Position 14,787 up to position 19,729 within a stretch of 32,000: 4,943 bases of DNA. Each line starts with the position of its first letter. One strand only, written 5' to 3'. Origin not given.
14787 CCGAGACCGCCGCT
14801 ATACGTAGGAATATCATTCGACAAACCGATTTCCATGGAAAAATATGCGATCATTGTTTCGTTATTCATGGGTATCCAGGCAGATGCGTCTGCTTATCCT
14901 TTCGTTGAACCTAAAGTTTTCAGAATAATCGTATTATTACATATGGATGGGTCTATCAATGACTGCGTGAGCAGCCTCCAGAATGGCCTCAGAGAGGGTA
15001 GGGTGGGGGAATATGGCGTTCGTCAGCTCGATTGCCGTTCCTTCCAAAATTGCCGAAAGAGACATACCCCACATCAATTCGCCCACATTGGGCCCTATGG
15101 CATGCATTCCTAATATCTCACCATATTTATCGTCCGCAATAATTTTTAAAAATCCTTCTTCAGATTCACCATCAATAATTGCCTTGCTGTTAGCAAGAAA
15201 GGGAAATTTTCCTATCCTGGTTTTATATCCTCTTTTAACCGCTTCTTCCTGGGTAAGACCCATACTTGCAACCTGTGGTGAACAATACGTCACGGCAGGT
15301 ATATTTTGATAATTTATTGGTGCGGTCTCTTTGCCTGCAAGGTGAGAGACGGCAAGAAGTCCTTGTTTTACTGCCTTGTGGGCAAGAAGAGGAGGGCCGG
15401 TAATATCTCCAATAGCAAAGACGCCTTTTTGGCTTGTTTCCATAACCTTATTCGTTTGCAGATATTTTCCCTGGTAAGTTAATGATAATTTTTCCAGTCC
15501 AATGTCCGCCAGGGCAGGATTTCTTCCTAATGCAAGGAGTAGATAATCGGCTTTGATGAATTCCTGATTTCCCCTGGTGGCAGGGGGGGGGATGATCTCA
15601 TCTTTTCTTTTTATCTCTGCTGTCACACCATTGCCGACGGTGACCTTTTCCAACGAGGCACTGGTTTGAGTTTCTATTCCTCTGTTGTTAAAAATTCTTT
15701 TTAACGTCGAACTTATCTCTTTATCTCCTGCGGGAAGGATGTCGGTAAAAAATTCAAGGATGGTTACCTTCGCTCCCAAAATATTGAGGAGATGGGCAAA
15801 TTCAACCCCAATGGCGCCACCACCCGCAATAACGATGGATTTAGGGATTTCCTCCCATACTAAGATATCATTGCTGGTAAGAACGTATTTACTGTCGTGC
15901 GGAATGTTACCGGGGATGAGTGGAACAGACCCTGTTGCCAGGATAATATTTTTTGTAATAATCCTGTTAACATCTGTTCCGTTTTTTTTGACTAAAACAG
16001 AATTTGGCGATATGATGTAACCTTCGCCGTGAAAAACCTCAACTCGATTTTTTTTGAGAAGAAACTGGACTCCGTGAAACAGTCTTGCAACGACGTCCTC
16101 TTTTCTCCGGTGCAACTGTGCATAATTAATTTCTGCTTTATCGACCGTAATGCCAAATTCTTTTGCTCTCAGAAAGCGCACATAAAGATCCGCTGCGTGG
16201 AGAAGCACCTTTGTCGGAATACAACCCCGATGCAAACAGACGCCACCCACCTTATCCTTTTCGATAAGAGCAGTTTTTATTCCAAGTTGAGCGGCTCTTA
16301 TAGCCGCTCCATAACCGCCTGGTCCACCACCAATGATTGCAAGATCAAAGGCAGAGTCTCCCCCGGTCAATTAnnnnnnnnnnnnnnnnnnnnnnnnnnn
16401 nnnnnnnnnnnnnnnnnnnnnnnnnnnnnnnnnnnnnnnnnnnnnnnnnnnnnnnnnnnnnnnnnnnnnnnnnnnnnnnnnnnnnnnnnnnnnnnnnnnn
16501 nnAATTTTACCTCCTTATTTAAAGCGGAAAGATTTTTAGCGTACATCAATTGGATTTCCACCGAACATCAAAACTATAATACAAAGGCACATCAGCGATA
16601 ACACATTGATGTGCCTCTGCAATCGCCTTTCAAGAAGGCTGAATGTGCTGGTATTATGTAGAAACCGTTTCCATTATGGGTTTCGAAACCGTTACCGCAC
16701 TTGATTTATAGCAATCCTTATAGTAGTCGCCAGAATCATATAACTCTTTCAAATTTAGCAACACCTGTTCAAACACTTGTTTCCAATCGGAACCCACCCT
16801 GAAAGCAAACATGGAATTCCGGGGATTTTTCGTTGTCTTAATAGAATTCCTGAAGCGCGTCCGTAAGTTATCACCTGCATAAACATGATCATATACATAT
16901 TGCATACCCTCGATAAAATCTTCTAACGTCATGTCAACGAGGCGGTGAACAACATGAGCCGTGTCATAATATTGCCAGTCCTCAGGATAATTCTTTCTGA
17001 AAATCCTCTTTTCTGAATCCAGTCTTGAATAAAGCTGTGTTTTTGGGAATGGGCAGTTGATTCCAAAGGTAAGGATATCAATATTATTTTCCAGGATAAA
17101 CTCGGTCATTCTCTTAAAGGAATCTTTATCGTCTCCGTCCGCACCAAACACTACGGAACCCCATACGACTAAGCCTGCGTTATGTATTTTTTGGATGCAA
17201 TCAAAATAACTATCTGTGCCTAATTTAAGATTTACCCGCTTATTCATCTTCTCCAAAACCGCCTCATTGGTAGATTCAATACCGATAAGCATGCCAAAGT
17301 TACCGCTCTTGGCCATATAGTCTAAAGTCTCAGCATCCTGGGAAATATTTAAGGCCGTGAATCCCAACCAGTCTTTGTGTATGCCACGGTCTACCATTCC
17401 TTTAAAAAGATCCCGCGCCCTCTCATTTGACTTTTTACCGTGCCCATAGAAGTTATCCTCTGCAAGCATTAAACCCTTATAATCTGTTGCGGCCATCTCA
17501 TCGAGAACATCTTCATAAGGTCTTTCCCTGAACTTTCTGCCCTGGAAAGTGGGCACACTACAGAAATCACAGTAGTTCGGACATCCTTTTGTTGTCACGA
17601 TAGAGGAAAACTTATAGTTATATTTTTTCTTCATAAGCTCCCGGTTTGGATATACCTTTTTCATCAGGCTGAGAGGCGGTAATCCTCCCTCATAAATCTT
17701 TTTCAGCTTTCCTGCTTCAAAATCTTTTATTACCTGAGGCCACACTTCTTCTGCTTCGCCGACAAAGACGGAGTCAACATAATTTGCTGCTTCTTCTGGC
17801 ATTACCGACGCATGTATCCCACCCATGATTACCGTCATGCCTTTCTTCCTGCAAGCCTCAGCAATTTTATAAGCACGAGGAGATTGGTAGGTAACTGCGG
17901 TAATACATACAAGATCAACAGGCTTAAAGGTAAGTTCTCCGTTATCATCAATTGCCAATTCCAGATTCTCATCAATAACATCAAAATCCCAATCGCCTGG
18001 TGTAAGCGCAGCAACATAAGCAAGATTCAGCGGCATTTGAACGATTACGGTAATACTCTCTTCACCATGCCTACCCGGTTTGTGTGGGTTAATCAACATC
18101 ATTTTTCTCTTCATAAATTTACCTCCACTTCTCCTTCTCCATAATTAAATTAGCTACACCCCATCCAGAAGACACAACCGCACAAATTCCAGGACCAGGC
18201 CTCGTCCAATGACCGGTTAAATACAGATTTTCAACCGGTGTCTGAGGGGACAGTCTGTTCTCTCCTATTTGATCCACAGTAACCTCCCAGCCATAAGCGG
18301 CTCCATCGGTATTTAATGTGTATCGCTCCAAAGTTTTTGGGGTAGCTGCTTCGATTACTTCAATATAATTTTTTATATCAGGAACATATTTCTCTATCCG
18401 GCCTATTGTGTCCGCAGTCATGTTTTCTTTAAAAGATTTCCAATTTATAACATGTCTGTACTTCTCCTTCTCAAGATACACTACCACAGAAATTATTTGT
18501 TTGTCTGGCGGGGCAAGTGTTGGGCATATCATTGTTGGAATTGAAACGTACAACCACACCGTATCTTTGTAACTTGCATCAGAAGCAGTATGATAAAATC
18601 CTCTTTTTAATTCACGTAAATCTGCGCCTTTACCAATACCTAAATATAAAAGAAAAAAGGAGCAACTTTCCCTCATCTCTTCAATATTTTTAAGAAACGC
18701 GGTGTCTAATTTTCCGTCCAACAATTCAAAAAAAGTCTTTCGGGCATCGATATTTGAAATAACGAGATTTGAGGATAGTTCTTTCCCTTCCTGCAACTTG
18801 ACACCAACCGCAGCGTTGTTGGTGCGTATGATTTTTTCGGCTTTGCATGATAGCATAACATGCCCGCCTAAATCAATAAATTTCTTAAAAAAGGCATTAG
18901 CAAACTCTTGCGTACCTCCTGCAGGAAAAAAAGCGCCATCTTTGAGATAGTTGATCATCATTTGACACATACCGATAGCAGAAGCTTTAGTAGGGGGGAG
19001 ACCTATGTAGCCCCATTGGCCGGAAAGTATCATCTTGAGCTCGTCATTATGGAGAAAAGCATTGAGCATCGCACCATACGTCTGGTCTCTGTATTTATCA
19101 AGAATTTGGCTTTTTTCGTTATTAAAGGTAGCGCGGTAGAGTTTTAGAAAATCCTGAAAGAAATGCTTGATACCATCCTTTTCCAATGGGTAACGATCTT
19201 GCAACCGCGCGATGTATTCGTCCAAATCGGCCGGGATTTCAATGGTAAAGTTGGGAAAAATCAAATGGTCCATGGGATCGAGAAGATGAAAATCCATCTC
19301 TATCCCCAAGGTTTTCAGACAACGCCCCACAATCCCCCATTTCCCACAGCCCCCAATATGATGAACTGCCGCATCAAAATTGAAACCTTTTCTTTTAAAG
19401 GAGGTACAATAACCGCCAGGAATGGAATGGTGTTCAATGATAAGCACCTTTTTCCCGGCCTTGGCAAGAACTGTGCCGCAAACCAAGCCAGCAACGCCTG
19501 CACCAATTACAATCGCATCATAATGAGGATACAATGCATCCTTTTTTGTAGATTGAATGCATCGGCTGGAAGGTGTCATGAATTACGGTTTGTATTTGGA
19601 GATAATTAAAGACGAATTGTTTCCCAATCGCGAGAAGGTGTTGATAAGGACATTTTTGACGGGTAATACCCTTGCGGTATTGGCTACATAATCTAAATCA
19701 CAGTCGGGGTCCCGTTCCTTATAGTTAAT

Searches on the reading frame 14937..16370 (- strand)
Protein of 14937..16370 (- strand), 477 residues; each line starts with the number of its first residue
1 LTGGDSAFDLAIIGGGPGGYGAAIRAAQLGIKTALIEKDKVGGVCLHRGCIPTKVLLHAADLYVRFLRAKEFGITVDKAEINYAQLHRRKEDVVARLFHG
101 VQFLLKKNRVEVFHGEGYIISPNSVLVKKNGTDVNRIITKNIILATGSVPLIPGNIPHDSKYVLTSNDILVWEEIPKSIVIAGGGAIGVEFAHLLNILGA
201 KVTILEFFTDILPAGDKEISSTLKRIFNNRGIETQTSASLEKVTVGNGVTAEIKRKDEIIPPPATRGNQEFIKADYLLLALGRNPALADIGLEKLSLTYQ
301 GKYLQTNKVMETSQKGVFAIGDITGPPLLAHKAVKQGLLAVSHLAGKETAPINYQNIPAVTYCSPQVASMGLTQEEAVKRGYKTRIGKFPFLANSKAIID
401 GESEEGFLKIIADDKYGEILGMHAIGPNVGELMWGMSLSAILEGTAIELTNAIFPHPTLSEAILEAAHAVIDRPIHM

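Call 7: search_protein_families(library=pfam, proteins=[window:14937-16370:-], max_evalue=0.001)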
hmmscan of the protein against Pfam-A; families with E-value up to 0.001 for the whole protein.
window:14937-16370:- (477 aa): 11 families
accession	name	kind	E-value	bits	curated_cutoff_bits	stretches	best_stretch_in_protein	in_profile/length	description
PF07992.20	Pyr_redox_2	-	9.8e-60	202.9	26.1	1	8-337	1-291/291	Pyridine nucleotide-disulphide oxidoreductase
PF02852.28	Pyr_redox_dim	-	3.1e-31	108.3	25.3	1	357-467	1-110/110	Pyridine nucleotide-disulphide oxidoreductase, dimerisation domain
PF00070.33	Pyr_redox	-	6.4e-17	62.3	22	1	178-248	1-72/82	Pyridine nucleotide-disulphide oxidoreductase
PF13738.12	Pyr_redox_3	-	1.8e-13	50.8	30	1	132-321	118-305/305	Pyridine nucleotide-disulphide oxidoreductase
PF01134.28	GIDA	-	9.8e-10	38.5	22.1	1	9-148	1-150/391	Glucose inhibited division protein A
PF12831.13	FAD_oxidored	-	1.1e-08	35.2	27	1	9-46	1-39/416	FAD dependent oxidoreductase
PF13434.12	Lys_Orn_oxgnase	-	5.9e-05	22.8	21.3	1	124-195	133-207/339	L-lysine 6-monooxygenase/L-ornithine 5-monooxygenase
PF01494.25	FAD_binding_3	-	6.6e-05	22.7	22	0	9-40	3-34/349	FAD binding domain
PF02737.24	3HCDH_N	-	0.00019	21.9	22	0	179-248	2-72/180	3-hydroxyacyl-CoA dehydrogenase, NAD binding domain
PF00890.30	FAD_binding_2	-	0.0002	21.1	20.4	1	9-45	1-37/414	FAD binding domain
PF13450.12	NAD_binding_8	-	0.00021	21.9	21.9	0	12-45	1-35/68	NAD(P)-binding Rossmann-like domain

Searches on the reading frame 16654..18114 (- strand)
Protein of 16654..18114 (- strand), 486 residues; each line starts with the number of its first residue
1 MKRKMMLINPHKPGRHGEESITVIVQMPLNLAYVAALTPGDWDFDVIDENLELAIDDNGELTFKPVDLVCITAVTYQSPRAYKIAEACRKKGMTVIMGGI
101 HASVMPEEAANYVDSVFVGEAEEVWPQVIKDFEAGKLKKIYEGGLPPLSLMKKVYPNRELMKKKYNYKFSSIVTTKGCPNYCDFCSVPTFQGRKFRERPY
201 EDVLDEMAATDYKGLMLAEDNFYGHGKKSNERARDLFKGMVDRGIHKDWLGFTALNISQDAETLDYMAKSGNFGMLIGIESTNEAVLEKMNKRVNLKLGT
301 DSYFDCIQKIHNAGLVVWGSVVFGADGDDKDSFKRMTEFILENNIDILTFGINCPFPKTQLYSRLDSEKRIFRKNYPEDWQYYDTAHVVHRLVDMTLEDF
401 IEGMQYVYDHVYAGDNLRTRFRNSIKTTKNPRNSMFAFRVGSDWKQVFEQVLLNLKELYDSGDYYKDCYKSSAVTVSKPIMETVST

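Call 7: search_protein_families(library=pfam, proteins=[window:16654-18114:-], max_evalue=0.001)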
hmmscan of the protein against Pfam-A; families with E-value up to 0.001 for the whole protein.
window:16654-18114:- (486 aa): 3 families
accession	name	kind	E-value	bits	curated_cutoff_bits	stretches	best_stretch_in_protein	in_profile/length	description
PF04055.27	Radical_SAM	-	2.2e-13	51.1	29.5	1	172-340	1-166/166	Radical SAM superfamily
PF02310.24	B12-binding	-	8.8e-11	42.1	32.1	1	28-127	14-119/121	B12 binding domain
PF19864.5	Radical_SAM_N2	-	7.8e-06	25.9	29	1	86-138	79-131/151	Radical SAM proteins, N-terminal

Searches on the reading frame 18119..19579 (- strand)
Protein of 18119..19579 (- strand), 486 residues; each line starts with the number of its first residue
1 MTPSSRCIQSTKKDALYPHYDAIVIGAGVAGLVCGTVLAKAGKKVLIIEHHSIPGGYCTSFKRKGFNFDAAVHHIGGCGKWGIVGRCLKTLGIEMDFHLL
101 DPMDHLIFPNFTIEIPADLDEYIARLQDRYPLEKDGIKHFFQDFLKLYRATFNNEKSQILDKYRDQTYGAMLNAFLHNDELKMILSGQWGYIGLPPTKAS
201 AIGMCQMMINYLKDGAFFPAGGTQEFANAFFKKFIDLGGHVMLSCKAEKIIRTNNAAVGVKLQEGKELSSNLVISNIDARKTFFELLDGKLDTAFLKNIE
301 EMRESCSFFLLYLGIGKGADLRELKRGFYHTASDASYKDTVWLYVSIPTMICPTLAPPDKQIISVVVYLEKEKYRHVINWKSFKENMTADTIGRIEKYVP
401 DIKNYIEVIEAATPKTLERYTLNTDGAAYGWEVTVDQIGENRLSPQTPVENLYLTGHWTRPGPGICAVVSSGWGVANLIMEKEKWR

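Call 7: search_protein_families(library=pfam, proteins=[window:18119-19579:-], max_evalue=0.001)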
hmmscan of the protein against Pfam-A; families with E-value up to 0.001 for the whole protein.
window:18119-19579:- (486 aa): 12 families
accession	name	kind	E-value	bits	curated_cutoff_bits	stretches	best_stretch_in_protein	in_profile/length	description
PF01593.30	Amino_oxidase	-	2.8e-14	53.7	19.8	1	29-479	1-442/443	Flavin containing amine oxidoreductase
PF13450.12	NAD_binding_8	-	1.7e-13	51.1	21.9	1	24-76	1-53/68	NAD(P)-binding Rossmann-like domain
PF01266.30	DAO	-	3.5e-09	37.1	27.9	1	21-266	1-191/353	FAD dependent oxidoreductase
PF03486.20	HI0933_like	-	1e-07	32.1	50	1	21-55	2-36/244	HI0933-like protein Rossmann domain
PF00890.30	FAD_binding_2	-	2.6e-07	30.6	20.4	1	21-52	1-32/414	FAD binding domain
PF12831.13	FAD_oxidored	-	2.8e-06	27.4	27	1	21-60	1-40/416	FAD dependent oxidoreductase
PF07992.20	Pyr_redox_2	-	5.7e-06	26.4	26.1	1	21-57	2-39/291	Pyridine nucleotide-disulphide oxidoreductase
PF01946.23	Thi4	-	7.4e-06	25.8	26.2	1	17-56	15-55/235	Thi4 family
PF00070.33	Pyr_redox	-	1.1e-05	26.3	22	0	22-52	2-32/82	Pyridine nucleotide-disulphide oxidoreductase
PF00996.24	GDI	-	2.2e-05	23.6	23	0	19-61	4-46/436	GDP dissociation inhibitor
PF01494.25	FAD_binding_3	-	5.8e-05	22.9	22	1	20-52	2-34/349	FAD binding domain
PF13738.12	Pyr_redox_3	-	0.0009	19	30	0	23-53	1-32/305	Pyridine nucleotide-disulphide oxidoreductase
